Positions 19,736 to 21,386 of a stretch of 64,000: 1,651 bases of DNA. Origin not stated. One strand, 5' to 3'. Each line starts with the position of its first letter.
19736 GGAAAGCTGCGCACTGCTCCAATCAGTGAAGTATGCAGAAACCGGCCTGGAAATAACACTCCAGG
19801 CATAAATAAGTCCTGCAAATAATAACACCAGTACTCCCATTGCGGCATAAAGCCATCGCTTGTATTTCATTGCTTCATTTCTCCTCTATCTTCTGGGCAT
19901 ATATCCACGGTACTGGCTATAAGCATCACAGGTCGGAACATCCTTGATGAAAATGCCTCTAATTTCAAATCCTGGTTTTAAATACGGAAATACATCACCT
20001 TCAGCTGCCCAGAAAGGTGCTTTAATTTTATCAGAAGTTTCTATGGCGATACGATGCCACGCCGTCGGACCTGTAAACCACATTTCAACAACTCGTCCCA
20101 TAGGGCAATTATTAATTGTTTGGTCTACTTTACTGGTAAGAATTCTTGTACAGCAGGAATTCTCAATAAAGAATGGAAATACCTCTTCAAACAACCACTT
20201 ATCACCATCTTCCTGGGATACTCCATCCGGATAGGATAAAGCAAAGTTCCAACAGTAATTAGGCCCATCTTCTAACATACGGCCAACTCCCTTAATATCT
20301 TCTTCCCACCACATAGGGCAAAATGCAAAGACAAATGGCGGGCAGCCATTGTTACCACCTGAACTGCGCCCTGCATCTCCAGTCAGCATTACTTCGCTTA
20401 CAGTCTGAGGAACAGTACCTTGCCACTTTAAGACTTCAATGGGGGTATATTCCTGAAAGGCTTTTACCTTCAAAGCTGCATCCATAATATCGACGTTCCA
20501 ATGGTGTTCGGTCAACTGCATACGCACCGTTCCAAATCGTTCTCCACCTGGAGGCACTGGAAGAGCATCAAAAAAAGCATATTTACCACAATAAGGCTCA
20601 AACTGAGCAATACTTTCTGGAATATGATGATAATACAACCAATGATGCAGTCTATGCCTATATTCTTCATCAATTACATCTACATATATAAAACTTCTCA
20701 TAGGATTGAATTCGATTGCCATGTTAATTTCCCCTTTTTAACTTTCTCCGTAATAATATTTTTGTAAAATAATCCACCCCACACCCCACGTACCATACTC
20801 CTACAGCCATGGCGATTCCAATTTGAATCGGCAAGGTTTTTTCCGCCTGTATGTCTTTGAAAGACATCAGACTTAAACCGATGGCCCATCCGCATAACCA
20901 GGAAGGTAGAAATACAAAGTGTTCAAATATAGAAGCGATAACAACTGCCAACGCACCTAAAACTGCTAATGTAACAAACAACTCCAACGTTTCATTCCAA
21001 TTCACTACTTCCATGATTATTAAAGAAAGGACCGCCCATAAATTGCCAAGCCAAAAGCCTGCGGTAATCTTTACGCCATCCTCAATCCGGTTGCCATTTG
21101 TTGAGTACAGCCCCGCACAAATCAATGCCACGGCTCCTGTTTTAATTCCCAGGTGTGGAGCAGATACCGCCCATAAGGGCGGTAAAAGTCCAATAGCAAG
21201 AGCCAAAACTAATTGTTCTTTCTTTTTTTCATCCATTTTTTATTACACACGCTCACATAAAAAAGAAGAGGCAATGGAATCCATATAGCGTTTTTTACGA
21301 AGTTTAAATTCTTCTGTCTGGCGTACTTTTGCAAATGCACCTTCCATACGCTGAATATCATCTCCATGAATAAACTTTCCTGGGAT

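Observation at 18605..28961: Twelve-gene unit joins a 2-oxoacid:ferredoxin oxidoreductase/Ptb/Buk ATP-yielding module to chalcone isomerase, an FMN reductase and an LVIVD propeller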

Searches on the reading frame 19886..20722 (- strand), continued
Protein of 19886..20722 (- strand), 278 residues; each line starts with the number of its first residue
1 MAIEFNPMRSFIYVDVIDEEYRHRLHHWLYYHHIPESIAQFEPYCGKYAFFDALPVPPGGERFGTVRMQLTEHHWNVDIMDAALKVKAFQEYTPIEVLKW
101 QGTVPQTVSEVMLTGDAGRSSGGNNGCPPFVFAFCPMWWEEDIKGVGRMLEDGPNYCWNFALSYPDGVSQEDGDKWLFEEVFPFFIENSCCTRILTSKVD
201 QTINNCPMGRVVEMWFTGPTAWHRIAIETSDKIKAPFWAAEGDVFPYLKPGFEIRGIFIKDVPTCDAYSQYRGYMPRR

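Call 56: search_protein_families(library=pfam, proteins=[L016:1217-3016:+, L016:3018-3587:+, L016:3599-4270:+, L016:5573-7471:+, L016:7488-9005:+, L016:9266-9880:+, L051:13559-15508:+, L051:12839-13318:+, L028:7115-7795:+, L046:3527-5332:+], max_evalue=0.0001)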
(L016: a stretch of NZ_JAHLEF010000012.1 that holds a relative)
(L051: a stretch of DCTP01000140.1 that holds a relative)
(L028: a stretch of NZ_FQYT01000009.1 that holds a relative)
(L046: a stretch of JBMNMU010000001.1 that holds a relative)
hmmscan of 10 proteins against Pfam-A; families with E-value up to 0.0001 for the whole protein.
L016:1217-3016:+ (599 aa): 7 families
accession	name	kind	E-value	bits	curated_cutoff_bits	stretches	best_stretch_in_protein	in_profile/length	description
PF02775.26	TPP_enzyme_C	-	9.6e-25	87.6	21.9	1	369-515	1-149/151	Thiamine pyrophosphate enzyme, C-terminal TPP binding domain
PF01855.24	POR_N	-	3e-17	63.6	27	1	14-189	2-183/231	Pyruvate flavodoxin/ferredoxin oxidoreductase, thiamine diP-bdg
PF12838.12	Fer4_7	-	5.6e-07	30.4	27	1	548-593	1-52/52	4Fe-4S dicluster domain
PF12837.12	Fer4_6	-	1.9e-06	28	25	0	544-562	4-21/24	4Fe-4S binding domain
PF00037.32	Fer4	-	2e-06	27.8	21.1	0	574-595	3-24/24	4Fe-4S binding domain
PF14697.11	Fer4_21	-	2.9e-06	27.8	35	1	544-595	3-58/59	4Fe-4S dicluster domain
PF13237.11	Fer4_10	-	2.1e-05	24.8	25.5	1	544-590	4-53/53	4Fe-4S dicluster domain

L016:3018-3587:+ (189 aa): 1 family
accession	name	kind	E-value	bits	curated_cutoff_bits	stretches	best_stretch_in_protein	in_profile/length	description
PF01558.24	POR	-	9.7e-40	137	27.4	1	11-186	1-172/173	Pyruvate ferredoxin/flavodoxin oxidoreductase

L016:3599-4270:+ (223 aa): 0 families

L016:5573-7471:+ (632 aa): 9 families
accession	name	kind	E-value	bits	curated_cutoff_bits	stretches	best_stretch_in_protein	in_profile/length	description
PF00158.32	Sigma54_activat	-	1.9e-66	223.4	20.2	1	337-503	2-167/168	Sigma-54 interaction domain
PF06506.16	PrpR_N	-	4.7e-21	75.6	29.1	1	59-197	24-161/167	Propionate catabolism activator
PF14532.12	Sigma54_activ_2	-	2.8e-17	63.7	25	1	356-508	20-138/138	Sigma-54 interaction domain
PF25601.1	AAA_lid_14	-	2.6e-13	50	27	1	509-567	1-61/87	AAA+ ATPase lid domain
PF07728.20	AAA_5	-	5e-10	40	22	1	360-483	2-126/139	AAA domain (dynein-related subfamily)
PF01078.27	Mg_chelatase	-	3.5e-09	36.8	20.3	1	358-478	23-157/207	Magnesium chelatase, subunit ChlI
PF00989.32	PAS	-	1.5e-06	28.6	22.6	1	211-308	4-113/113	PAS fold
PF07724.20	AAA_2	-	1.6e-06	28.7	27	1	359-458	5-104/166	AAA domain (Cdc48 subfamily)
PF00004.35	AAA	-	8.1e-06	26.8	21.2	1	360-482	1-111/131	ATPase family associated with various cellular activities (AAA)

L016:7488-9005:+ (505 aa): 12 families
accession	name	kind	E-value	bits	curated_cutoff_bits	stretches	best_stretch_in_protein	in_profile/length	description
PF00158.32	Sigma54_activat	-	8.2e-73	244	20.2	1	195-361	2-167/168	Sigma-54 interaction domain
PF25601.1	AAA_lid_14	-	2.4e-23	82.2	27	1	367-439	1-74/87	AAA+ ATPase lid domain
PF14532.12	Sigma54_activ_2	-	1.9e-18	67.5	25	1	195-365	1-137/138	Sigma-54 interaction domain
PF18024.7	HTH_50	-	2.7e-11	43.4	27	1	454-502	2-50/50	Helix-turn-helix domain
PF13426.13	PAS_9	-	1.7e-09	38.3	27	1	29-160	1-103/103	PAS domain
PF08448.16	PAS_4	-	1.8e-09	38.2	23.1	1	29-161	5-108/110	PAS fold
PF07728.20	AAA_5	-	7.6e-08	32.9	22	1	218-338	2-124/139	AAA domain (dynein-related subfamily)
PF00493.29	MCM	-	1.2e-06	28.2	23.3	1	166-339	3-175/224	MCM P-loop domain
PF13188.13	PAS_8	-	3.3e-06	27.3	21.8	1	23-73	5-52/65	PAS domain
PF00004.35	AAA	-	1.1e-05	26.4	21.2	1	218-344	1-115/131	ATPase family associated with various cellular activities (AAA)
PF00989.32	PAS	-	1.9e-05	25.1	22.6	0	23-71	5-53/113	PAS fold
PF07726.17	AAA_3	-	5.5e-05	23.5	27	0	218-337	2-112/131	ATPase family associated with various cellular activities (AAA)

L016:9266-9880:+ (204 aa): 1 family
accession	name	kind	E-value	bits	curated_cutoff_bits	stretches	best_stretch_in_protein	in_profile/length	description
PF06496.16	DUF1097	-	1.6e-08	35.3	24.6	1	33-154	9-120/142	Protein of unknown function (DUF1097)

L051:13559-15508:+ (649 aa): 9 families
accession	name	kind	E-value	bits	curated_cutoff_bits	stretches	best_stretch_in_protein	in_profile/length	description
PF02775.26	TPP_enzyme_C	-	9.2e-23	81.1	21.9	1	433-563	26-149/151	Thiamine pyrophosphate enzyme, C-terminal TPP binding domain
PF01855.24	POR_N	-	5.1e-15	56.3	27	1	73-248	2-185/231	Pyruvate flavodoxin/ferredoxin oxidoreductase, thiamine diP-bdg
PF00037.32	Fer4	-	5.2e-10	39.2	21.1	1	619-641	1-23/24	4Fe-4S binding domain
PF14697.11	Fer4_21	-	3e-08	34.1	35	1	590-640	2-56/59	4Fe-4S dicluster domain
PF13237.11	Fer4_10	-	1.3e-07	31.9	25.5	1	590-637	3-53/53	4Fe-4S dicluster domain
PF12838.12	Fer4_7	-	2.1e-07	31.7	27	1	595-640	1-52/52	4Fe-4S dicluster domain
PF12797.12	Fer4_2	-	2.4e-07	30.7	24.5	0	591-609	5-22/22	4Fe-4S binding domain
PF12837.12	Fer4_6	-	2.3e-05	24.5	25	0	590-609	3-21/24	4Fe-4S binding domain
PF02776.23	TPP_enzyme_N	-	8e-05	22.8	26.8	0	64-139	1-76/119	Thiamine pyrophosphate enzyme, N-terminal TPP binding domain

L051:12839-13318:+ (159 aa): 0 families

L028:7115-7795:+ (226 aa): 1 family
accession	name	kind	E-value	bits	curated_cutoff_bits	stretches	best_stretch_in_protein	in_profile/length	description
PF00392.27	GntR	-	1.3e-15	57.3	27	1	10-71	2-64/64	Bacterial regulatory proteins, gntR family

L046:3527-5332:+ (601 aa): 5 families
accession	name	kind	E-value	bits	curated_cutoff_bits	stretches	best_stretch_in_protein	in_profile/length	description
PF02910.25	Succ_DH_flav_C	-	9.9e-19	68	20.8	1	484-600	3-125/130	Fumarate reductase flavoprotein C-term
PF00890.30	FAD_binding_2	-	2.1e-18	67.2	20.4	1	34-246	1-249/414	FAD binding domain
PF07992.20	Pyr_redox_2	-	8.2e-08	32.5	26.1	0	34-95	2-58/291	Pyridine nucleotide-disulphide oxidoreductase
PF01266.30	DAO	-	4.3e-07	30.2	27.9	1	34-213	1-203/353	FAD dependent oxidoreductase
PF01946.23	Thi4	-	9.1e-05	22.2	26.2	0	21-79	6-62/235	Thi4 family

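Call 67: search_protein_families(library=pfam, proteins=[L039:10049-11770:+, L039:12049-12960:+, L039:5022-6779:+, L039:3513-4604:+, L057:8088-9056:+, L057:10977-11567:+, L057:11510-12694:+, L057:12868-14241:+, L057:14467-15975:+, L057:15896-17647:+], max_evalue=0.0001)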
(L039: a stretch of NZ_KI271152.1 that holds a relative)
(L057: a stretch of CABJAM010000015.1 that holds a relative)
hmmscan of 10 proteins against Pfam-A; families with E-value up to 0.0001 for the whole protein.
L039:10049-11770:+ (573 aa): 1 family
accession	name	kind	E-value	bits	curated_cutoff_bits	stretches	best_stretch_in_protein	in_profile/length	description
PF03063.25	Prismane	-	1.7e-168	561.9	27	1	47-569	1-513/513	Prismane/CO dehydrogenase family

L039:12049-12960:+ (303 aa): 1 family
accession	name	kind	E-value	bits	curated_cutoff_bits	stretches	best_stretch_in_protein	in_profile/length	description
PF00589.27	Phage_integrase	-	5e-13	49.6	27.1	1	194-301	18-120/172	Phage integrase family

L039:5022-6779:+ (585 aa): 3 families
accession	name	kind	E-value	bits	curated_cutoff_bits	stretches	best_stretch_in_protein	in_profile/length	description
PF00587.30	tRNA-synt_2b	-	8.2e-38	130.7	29.3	1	264-473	7-178/179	tRNA synthetase class II core domain (G, H, P, S and T)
PF03129.25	HGTP_anticodon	-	1.7e-21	76.6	21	1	486-577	1-92/94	Anticodon binding domain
PF07973.19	tRNA_SAD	-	4.1e-17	62.3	24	1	109-158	1-44/44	Threonyl and Alanyl tRNA synthetase second additional domain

L039:3513-4604:+ (363 aa): 2 families
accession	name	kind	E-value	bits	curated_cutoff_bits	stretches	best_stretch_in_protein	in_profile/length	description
PF00589.27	Phage_integrase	-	2e-34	119.3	27.1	1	166-335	17-171/172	Phage integrase family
PF02899.23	Phage_int_SAM_1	-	5.6e-06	27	22.3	0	36-127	10-81/83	Phage integrase, N-terminal SAM-like domain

L057:8088-9056:+ (322 aa): 1 family
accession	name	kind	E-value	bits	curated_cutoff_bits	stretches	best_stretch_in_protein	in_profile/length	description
PF01208.23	URO-D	-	8.6e-18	64.9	23.9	1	103-281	135-311/346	Uroporphyrinogen decarboxylase (URO-D)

L057:10977-11567:+ (196 aa): 1 family
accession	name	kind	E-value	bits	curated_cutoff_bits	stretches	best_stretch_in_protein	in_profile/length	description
PF01252.23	Peptidase_A8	-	4.4e-14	53.3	25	1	25-164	2-140/142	Signal peptidase (SPase) II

L057:11510-12694:+ (394 aa): 1 family
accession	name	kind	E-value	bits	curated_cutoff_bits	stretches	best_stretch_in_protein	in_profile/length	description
PF02163.28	Peptidase_M50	-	3e-08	33.7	27.2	1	76-250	3-106/221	Peptidase family M50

L057:12868-14241:+ (457 aa): 2 families
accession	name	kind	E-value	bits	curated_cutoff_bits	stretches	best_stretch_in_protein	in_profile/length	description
PF18610.7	Peripla_BP_7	-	5e-43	145.6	36.8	1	378-448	1-71/71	Periplasmic binding protein domain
PF13407.12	Peripla_BP_4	-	3.7e-17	63.2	35.1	1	103-311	94-256/258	Periplasmic binding protein domain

L057:14467-15975:+ (502 aa): 4 families
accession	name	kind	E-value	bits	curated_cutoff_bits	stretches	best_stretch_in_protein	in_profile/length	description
PF00005.33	ABC_tran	-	1.1e-46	159.2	25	2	25-175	1-137/137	ABC transporter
PF13304.12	AAA_21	-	2.3e-08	34.9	27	0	140-204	231-298/304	AAA domain, putative AbiEii toxin, Type IV TA system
PF13401.12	AAA_22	-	7.1e-05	23.6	27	0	36-193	6-108/130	AAA domain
PF07693.20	KAP_NTPase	-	9e-05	22.3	20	0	32-199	17-186/293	KAP family P-loop domain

L057:15896-17647:+ (583 aa): 1 family
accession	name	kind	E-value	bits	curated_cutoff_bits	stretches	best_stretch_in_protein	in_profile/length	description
PF02653.21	BPD_transp_2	-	1.4e-29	103.5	26.8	1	288-571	2-268/269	Branched-chain amino acid transport system / permease component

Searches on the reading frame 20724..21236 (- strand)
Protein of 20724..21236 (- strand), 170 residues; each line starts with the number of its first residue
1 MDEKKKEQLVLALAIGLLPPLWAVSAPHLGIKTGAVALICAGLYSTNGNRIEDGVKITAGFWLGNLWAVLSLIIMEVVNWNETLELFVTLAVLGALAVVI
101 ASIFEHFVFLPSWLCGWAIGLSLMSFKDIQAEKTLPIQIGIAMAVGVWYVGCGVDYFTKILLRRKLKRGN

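Call 4: search_protein_families(library=pfam, proteins=[window:20724-21236:-], max_evalue=0.01)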
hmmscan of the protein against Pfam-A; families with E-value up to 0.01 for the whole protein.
window:20724-21236:- (170 aa): 1 family
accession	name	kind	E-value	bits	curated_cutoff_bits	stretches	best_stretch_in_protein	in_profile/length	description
PF06496.16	DUF1097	-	1.4e-20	74.4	24.6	1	12-158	1-141/142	Protein of unknown function (DUF1097)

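Call 59: search_protein_families(library=ncbifam, proteins=[window:20724-21236:-], max_evalue=0.001)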
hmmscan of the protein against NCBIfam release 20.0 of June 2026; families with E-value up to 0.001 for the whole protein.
window:20724-21236:- (170 aa): 0 families
